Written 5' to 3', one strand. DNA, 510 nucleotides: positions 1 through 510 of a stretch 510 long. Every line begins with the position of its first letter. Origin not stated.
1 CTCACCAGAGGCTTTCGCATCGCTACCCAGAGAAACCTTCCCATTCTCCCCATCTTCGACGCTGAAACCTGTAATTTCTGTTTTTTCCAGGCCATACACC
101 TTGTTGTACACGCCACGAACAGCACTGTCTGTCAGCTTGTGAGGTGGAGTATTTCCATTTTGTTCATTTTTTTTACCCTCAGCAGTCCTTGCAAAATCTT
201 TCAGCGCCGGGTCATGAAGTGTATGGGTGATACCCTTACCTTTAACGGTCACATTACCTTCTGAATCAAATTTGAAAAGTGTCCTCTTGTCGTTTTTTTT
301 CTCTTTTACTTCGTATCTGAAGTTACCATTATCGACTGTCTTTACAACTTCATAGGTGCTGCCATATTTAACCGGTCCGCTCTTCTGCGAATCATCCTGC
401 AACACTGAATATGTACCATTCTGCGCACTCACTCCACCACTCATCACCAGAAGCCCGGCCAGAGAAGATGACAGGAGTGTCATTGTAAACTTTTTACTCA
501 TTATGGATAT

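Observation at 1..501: Exported protein with no recognisable family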

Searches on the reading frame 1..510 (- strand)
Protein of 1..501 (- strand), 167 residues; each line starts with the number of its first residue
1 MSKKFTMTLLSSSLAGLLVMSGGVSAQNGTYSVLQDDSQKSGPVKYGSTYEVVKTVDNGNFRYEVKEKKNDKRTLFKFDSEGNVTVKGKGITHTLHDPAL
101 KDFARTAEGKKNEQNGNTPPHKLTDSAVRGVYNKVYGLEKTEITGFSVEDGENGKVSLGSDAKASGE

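Call 8: search_solved_structures(query=window:1-501:-, max_evalue=1, show_alignments=3)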
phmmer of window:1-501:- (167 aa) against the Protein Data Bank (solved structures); distinct sequences matched with E-value up to 1: 2.
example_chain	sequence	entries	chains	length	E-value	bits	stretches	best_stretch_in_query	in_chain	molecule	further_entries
8qys_J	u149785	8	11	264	0.73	13.2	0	18-104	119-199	Proteasome assembly chaperone 2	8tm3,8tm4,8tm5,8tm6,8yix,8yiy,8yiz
8qyj_J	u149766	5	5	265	0.74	13.2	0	18-104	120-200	Proteasome assembly chaperone 2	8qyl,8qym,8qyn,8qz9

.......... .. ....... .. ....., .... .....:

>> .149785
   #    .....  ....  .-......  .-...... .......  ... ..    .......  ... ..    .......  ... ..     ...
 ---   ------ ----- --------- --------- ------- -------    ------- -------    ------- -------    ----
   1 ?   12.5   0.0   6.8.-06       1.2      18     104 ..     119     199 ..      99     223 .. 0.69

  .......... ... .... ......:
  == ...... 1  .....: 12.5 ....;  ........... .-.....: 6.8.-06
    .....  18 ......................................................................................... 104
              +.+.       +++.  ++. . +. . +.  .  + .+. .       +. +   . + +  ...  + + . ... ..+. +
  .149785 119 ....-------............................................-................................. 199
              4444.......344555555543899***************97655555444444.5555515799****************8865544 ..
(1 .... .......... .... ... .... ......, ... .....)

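Call 14: search_solved_structures(query=L001:975-2507:+, max_evalue=0.001, show_alignments=1)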
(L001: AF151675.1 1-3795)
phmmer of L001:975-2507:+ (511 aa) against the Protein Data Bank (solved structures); distinct sequences matched with E-value up to 0.001: 9.
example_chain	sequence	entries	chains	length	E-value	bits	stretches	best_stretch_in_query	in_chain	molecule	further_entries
2xqh_A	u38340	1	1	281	2.2e-154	518.4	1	158-418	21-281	IMMUNOGLOBULIN-BINDING PROTEIN EIBD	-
2xzr_A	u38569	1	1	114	1.5e-26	97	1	381-442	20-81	IMMUNOGLOBULIN-BINDING PROTEIN EIBD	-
2lme_A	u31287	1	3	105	2.8e-18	69.7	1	434-510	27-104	Adhesin yadA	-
9gh4_A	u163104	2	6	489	6e-09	39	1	123-498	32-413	Cell surface protein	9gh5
3s6l_A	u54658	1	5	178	3e-08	36.6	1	141-308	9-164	Hep_Hag family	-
6tik_C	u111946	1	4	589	1.8e-07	34.1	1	410-471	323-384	Capsid protein,Putative adhesin/invasin,Capsid protein,Factor H-binding protein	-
1p9h_A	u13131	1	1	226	2e-06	30.7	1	159-321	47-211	Invasin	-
7o23_A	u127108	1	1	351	0.0002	24.1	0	157-311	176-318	Autotransporter adhesin BpaC,Autotransporter adhesin BpaC,General control transcription fa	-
3wp8_A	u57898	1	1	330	0.00039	23.1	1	158-316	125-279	Trimeric autotransporter adhesin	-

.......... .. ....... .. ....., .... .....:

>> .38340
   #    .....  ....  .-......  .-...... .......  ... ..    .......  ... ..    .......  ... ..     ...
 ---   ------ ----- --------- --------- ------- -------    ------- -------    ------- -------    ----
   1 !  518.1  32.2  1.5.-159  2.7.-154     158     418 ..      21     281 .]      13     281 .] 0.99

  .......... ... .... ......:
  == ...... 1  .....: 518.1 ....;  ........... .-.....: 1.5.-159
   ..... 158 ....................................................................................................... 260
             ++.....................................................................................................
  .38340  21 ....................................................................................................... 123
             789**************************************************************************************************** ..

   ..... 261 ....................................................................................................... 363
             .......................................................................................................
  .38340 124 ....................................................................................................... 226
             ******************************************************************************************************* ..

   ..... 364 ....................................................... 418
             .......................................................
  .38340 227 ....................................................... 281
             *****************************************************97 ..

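Call 15: profile_search(protein=window:1-501:-)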
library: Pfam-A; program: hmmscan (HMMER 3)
A. the first sequence (167 residues): domains with independent E <= 10: 1; with E <= 0.001: 0
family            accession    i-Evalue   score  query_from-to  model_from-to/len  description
GH3_M             PF23571.1        0.24    12.0      43-66         32-55/75  GH3 family central domain

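Call 16: profile_search(protein=L001:975-2507:+)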
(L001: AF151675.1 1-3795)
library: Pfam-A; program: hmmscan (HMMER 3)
A. the first sequence (511 residues): domains with independent E <= 10: 6; with E <= 0.001: 4
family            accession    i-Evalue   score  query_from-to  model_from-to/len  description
YadA_anchor       PF03895.21    5.2e-16    58.9     453-511         1-60/60  YadA-like membrane anchor domain
YadA_head         PF05658.19    0.00017    22.3     156-176         7-27/27  YadA head domain repeat (2 copies)
YadA_head         PF05658.19    0.00017    22.3     241-264         4-27/27  YadA head domain repeat (2 copies)
YadA_head         PF05658.19      0.001    19.8     164-188         1-25/27  YadA head domain repeat (2 copies)
YadA_head         PF05658.19     0.0015    19.3     192-216         1-25/27  YadA head domain repeat (2 copies)
YadA_head         PF05658.19     0.0027    18.5     178-203         1-26/27  YadA head domain repeat (2 copies)

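Call 42: search_protein_families(proteins=[window:1-501:-, L001:975-2507:+, L001:2599-3066:+, L001:24-608:+], library=ncbifam, max_evalue=0.01)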
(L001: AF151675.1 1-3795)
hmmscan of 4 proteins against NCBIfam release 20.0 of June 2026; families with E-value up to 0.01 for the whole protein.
window:1-501:- (167 aa): 0 families

L001:975-2507:+ (511 aa): 7 families
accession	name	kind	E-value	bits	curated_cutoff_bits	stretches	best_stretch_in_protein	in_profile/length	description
NF033478.1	YadA_autotrans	exception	2.3e-30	106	750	1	158-510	95-458/459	trimeric autotransporter adhesin YadA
NF040983.1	BimA_second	exception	2.3e-09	36.6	600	2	241-338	220-306/381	trimeric autotransporter actin-nucleating factor BimA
NF033477.2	EmaA_autotrans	exception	6.5e-09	33.6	3000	2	129-272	144-289/2100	collagen-binding adhesin autotransporter EmaA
NF033481.2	auto_Ata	exception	2.2e-08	31.9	2500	1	153-317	622-775/1862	trimeric autotransporter adhesin Ata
NF040984.1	BimA_first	exception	1.1e-05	24.7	800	0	160-226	321-387/517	trimeric autotransporter actin-nucleating factor BimA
NF047516.1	LA_3659_fam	equivalog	0.0049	16.5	36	1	329-443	25-147/221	LA_3659 family protein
NF047514.1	SpiroCoCo_N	equivalog_domain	0.0049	16.5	75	1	329-443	25-147/221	SpiroCoCo family coiled-coil protein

L001:2599-3066:+ (156 aa): 0 families

L001:24-608:+ (195 aa): 0 families

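Call 43: search_protein_families(proteins=[window:1-501:-, L001:975-2507:+, L001:2599-3066:+, L001:24-608:+], library=phrogs, max_evalue=0.01)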
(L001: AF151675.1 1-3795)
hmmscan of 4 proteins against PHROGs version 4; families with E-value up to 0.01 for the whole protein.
window:1-501:- (167 aa): 4 families
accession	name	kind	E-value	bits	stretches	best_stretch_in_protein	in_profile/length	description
phrog_10464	-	unknown function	8.9e-62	210.5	1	1-167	1-159/492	-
phrog_33417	-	unknown function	1.1e-20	75.1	1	1-141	1-141/161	-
phrog_9547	-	unknown function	5.3e-10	40.2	1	1-114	1-127/413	-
phrog_32072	-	tail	0.0088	15.4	1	25-123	689-790/894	tail protein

L001:975-2507:+ (511 aa): 7 families
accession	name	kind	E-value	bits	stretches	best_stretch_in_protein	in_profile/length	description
phrog_10464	-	unknown function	1.1e-194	648.9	1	1-509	1-492/492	-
phrog_9547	-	unknown function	1.2e-108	365.1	1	1-511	1-413/413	-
phrog_8062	-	unknown function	4e-42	145.5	1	312-511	24-209/209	-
phrog_33417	-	unknown function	1.3e-19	71.6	1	1-136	1-137/161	-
phrog_17426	-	tail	1.6e-10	41.8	1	295-511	283-492/492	adhesin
phrog_26246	-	tail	3.4e-10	40.6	1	396-511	216-329/329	tail protein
phrog_20057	-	unknown function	1.3e-07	30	1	159-335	614-785/2265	-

L001:2599-3066:+ (156 aa): 2 families
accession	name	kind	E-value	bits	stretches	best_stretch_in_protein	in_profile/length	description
phrog_6585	-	unknown function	4e-99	330.1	1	1-156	1-156/156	-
phrog_2014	-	unknown function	6e-19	69.2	1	21-78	7-64/80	-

L001:24-608:+ (195 aa): 8 families
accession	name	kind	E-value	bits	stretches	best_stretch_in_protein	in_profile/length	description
phrog_1141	-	tail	2.9e-79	266.3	1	3-194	4-193/194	tail fiber protein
phrog_11571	-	tail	6e-77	259.5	1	69-195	97-223/223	tail fiber protein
phrog_7703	-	unknown function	7.5e-60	203.8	1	73-195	146-268/268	-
phrog_15942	-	unknown function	1.5e-35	122.4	1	126-195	1-70/70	-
phrog_1807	-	tail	9.5e-22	78.8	1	75-193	120-240/241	tail fiber protein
phrog_1795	-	tail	1.1e-17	65.1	1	2-79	6-86/358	tail fiber protein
phrog_2837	-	tail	5e-10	40.5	1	70-194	82-199/202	tail protein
phrog_5824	-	unknown function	0.0015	19.3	1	66-181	88-209/228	-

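Call 45: predict_structure(alignment_id=A2)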
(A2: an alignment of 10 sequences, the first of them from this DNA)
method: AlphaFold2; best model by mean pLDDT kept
length: 141 residues; sequences in the alignment: 10
mean_pLDDT: 63.6   pTM: 0.56
mean pLDDT of the five models: 63.6, 55.4, 52.7, 47.6, 46.1
residues with pLDDT >= 90: 0; 70-90: 66; 50-70: 34; < 50: 41
segments of 3 or more residues with pLDDT < 50: 12-15, 17-21, 86-93, 119-141
pLDDT, mean of each block of 10 residues (from residue 1): 61 47 69 73 74 84 75 80 57 61 77 59 39 39 35
secondary structure, 60 per line:
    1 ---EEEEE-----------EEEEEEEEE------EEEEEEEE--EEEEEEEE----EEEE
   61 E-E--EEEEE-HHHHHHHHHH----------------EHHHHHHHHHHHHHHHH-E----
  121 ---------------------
elements in order: E4-8 E20-28 E35-42 E45-52 E57-61 E66-70 H72-81 H99-114

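Call 55: fold_search(model_id=the predicted structure, library=afdb50)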
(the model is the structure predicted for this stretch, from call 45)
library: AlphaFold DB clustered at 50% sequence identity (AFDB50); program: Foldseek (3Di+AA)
matches with E <= 10: 446; with E <= 0.001: 5
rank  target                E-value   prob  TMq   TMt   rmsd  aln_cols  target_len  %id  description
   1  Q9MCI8                8.7e-19  1.00  0.77  0.23   3.3       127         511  100  Immunoglobulin-binding protein EibD
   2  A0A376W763            3.9e-17  1.00  0.73  0.62   3.1       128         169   87  Immunoglobulin-binding protein from prophage P-EibA [Escherichia coli]
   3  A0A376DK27            1.3e-12  1.00  0.64  0.39   4.7       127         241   68  Immunoglobulin-binding protein from prophage P-EibD [Escherichia coli]
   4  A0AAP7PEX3            2.2e-08  1.00  0.67  0.30   2.8       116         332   34  Trimeric autotransporter adhesin YadA-like C-terminal membrane anchor domain-containing protein [Escherichia coli]
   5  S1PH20                1.5e-07  1.00  0.62  0.55   4.1       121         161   33  Uncharacterized protein [Escherichia coli KTE182]
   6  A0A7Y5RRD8            2.5e-01  0.30  0.28  0.17  20.8       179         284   11  Lipoprotein
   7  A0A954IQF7            3.6e-01  0.35  0.23  0.22  14.0       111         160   13  DUF4476 domain-containing protein (Fragment)
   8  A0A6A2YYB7            4.1e-01  0.15  0.19  0.05  23.2       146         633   13  non-specific serine/threonine protein kinase [Hibiscus syriacus]
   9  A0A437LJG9            4.4e-01  0.38  0.24  0.17  17.1       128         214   13  DUF304 domain-containing protein
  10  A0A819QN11            4.4e-01  0.20  0.20  0.05  17.3       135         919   12  FLYWCH-type domain-containing protein [Rotaria magnacalcarata]
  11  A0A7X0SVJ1            5.5e-01  0.77  0.30  0.36  11.3        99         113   11  Uma2 family endonuclease [Cohnella zeiphila]
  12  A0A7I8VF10            5.5e-01  0.20  0.25  0.25  14.5       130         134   13  Uncharacterized protein [Dimorphilus gyrociliatus]
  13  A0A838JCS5            6.3e-01  0.41  0.28  0.35   9.7       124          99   10  Uncharacterized protein
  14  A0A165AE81            6.3e-01  0.35  0.30  0.07  13.8       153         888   10  Ubiquitin-like protease family profile domain-containing protein [Xylona heveae (strain CBS 132557 / TC161)]
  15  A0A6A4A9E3            6.3e-01  0.12  0.17  0.06  24.4       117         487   14  Integrase catalytic domain-containing protein [Phytophthora fragariae]
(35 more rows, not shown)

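Call 57: search_solved_structures(query=A2, max_evalue=1)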
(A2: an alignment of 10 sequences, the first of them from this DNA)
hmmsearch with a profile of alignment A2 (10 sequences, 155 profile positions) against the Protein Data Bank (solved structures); distinct sequences matched with E-value up to 1: 5.
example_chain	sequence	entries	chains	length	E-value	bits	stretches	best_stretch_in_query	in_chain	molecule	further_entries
9eul_A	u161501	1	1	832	0.13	15.5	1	78-147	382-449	GP-PDE domain-containing protein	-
9euf_B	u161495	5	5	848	0.13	15.4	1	78-147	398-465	GP-PDE domain-containing protein | ORF58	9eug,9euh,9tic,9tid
7o92_A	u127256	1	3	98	0.36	14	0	82-121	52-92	hypothetical protein UY81_C0065G0003 residues 18-54 from Candidatus Giovannonibacteria bac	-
9dzz_B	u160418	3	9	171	0.49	13.6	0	72-95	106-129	Sec-independent protein translocase protein TatB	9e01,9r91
7ad3_F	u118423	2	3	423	0.54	13.4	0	95-142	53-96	STE4 isoform 1 | Guanine nucleotide-binding protein subunit beta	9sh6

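Call 60: profile_search(alignment_id=A2)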
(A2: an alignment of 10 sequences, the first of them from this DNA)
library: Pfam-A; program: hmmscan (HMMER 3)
A. the first sequence (141 residues): domains with independent E <= 10: 1; with E <= 0.001: 0
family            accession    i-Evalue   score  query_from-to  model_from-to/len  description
GH3_M             PF23571.1         0.2    12.2      18-40         33-55/75  GH3 family central domain
B. every sequence of the alignment scanned on its own (10 sequences): families by number of members that match
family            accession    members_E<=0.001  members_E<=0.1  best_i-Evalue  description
YadA_head         PF05658.19                 2               4        3.0e-05  YadA head domain repeat (2 copies)
TRAF_BIRC3_bd     PF16673.10                 0               1        5.6e-02  TNF receptor-associated factor BIRC3 binding domain
PH_BEACH          PF14844.12                 0               1        6.8e-02  PH domain associated with Beige/BEACH
SurA_N_2          PF13623.11                 0               1        7.2e-02  SurA-like N-terminal domain
GH97_N            PF14508.12                 0               1        7.8e-02  Glycosyl-hydrolase 97 N-terminal

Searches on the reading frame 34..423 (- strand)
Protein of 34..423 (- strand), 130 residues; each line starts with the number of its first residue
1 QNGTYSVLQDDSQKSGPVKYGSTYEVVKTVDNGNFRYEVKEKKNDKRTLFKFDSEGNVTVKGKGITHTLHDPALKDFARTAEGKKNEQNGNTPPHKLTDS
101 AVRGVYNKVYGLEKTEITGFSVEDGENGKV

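Call 18: find_homologous_proteins(query=window:34-423:-, max_evalue=0.001)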
Query seq(130 aa) (130 aa): 6 proteins with E <= 0.001 among 18 candidates.
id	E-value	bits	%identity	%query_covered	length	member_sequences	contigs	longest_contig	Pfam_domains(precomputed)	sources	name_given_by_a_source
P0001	3.6e-61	223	96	86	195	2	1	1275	PF05658.20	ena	-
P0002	8.8e-49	183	71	100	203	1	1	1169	PF05658.20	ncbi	ncbi:hypothetical protein ACM5QR_005250, partial [Escherichia coli]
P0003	1.2e-44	170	78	88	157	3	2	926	-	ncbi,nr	ncbi:hypothetical protein M2N76_004939, partial [Escherichia coli]|nr:hypothetical protein [Escheric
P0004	3.9e-42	161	71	86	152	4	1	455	-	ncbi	ncbi:YadA-like family protein, partial [Escherichia coli]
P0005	6.1e-42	161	68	89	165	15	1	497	-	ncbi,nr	ncbi:TPA: hypothetical protein HIR42_004929, partial [Escherichia coli]|nr:hypothetical protein [Esc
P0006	1.0e-39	154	68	85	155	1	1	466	-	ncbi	ncbi:hypothetical protein ABHI16_004730, partial [Escherichia coli]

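Call 25: search_dna_similar(query=window:34-423:-, collection=phages, mode=protein, max_evalue=0.01, max_rows=40)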
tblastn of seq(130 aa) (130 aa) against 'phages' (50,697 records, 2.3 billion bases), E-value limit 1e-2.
Records with a match: 4; places in all: 4; records where one place covers at least 80% of the query: 4.
Best place of each record, by identity: >=99% 1; 80-90% 1; 60-80% 2.
By first word of the organism name: Enterobacteria 3; Escherichia 1.
By host as written in the record: Escherichia coli ECOR-9 3; Escherichia coli ECOR13 1.
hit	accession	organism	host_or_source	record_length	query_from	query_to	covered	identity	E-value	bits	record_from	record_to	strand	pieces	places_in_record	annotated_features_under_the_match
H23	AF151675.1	Enterobacteria phage P-EibD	Escherichia coli ECOR-9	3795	1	130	100%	100.0%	2e-83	270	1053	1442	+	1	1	eibD: immunoglobulin-binding protein EibD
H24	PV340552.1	Escherichia phage PhiR12_3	Escherichia coli ECOR13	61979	19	130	86%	80.4%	2e-49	174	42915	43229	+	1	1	hypothetical protein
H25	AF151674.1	Enterobacteria phage P-EibC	Escherichia coli ECOR-9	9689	16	130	88%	67.0%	4e-43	155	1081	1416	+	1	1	eibC: immunoglobulin-binding protein EibC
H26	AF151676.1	Enterobacteria phage P-EibE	Escherichia coli ECOR-9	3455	16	130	88%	67.0%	4e-43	155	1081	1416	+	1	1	eibE: immunoglobulin-binding protein EibE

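Call 35: search_protein_representatives(protein=window:34-423:-)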
Query: 130 residues. Proteins with E-value up to 0.001 (for the whole library): 8; up to 1e-10: 3; up to 1e-30: 1. The best 8 are listed.
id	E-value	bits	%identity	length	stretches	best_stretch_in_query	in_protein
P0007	1.3e-68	245.3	93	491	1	1-130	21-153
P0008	6.5e-21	91.1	62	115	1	16-88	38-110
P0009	1.4e-13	67.5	28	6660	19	34-102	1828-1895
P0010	3.7e-08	49.9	39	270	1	5-117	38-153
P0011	6.1e-08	49.2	40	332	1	3-118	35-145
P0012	4.3e-07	46.5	42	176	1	13-117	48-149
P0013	3.4e-05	40.4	33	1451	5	12-75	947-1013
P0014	8.0e-04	35.9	33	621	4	26-67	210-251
